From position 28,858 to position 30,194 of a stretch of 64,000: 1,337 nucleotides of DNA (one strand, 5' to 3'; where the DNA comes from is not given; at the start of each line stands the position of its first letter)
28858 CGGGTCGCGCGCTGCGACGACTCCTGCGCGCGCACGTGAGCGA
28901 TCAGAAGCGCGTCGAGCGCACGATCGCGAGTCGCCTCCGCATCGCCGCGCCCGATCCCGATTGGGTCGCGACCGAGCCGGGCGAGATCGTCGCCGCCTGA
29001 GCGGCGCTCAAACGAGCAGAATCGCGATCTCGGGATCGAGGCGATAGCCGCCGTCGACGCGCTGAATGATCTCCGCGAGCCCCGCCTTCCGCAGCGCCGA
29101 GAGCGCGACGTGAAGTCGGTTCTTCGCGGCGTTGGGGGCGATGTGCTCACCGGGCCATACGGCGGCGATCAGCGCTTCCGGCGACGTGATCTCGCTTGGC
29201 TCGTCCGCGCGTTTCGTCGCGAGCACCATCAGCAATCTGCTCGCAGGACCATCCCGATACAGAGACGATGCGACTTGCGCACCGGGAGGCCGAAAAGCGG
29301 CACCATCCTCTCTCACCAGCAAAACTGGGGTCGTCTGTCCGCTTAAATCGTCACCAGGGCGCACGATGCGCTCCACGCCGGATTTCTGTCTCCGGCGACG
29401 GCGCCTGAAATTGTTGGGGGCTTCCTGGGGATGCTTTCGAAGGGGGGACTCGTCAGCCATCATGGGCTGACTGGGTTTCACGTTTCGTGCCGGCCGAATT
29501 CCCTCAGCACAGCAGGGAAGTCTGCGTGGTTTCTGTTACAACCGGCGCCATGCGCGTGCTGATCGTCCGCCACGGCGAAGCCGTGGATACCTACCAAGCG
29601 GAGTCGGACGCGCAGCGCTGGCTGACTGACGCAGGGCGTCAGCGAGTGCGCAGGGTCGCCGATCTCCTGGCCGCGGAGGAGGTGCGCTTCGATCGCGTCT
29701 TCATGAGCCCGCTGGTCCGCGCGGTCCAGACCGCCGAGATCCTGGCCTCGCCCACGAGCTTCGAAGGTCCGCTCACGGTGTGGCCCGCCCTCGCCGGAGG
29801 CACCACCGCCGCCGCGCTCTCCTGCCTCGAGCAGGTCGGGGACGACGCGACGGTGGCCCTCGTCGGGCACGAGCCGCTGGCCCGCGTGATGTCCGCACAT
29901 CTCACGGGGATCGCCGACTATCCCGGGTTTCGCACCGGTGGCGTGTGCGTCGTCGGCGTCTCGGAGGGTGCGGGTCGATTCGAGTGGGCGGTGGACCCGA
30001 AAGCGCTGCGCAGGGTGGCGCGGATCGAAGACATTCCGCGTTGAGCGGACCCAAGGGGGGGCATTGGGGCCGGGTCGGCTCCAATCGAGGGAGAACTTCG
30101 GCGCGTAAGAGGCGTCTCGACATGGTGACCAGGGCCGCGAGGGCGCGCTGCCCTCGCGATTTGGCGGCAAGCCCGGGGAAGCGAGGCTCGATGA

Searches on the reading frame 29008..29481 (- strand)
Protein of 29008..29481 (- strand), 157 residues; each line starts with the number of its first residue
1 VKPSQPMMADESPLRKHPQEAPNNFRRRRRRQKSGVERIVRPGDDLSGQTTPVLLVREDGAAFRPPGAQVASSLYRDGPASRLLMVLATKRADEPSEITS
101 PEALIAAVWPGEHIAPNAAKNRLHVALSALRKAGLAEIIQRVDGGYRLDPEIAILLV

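Call 11: search_protein_families(library=pfam, proteins=[window:29008-29481:-], max_evalue=0.01)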
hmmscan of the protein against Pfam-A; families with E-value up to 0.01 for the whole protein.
window:29008-29481:- (157 aa): 0 families

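Call 61: search_protein_families(library=pfam, proteins=[window:29008-29481:-], max_evalue=5)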
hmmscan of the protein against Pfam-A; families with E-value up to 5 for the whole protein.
window:29008-29481:- (157 aa): 1 family
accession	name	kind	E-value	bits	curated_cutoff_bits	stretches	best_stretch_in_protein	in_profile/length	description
PF00486.34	Trans_reg_C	-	0.17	12.4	26.2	1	93-146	19-75/77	Transcriptional regulatory protein, C terminal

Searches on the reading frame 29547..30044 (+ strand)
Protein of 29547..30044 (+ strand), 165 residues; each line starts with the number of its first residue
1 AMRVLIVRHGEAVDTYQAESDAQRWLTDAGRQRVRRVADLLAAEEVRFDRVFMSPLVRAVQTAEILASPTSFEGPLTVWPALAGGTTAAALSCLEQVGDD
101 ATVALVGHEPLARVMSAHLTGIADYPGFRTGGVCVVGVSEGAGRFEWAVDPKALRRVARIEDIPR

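Call 61: search_protein_families(library=pfam, proteins=[window:29547-30044:+], max_evalue=5)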
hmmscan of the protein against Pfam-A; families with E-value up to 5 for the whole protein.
window:29547-30044:+ (165 aa): 1 family
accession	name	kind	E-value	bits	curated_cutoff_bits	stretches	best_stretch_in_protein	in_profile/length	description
PF00300.27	His_Phos_1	-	1.4e-14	54.7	21.7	1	4-82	1-77/194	Histidine phosphatase superfamily (branch 1)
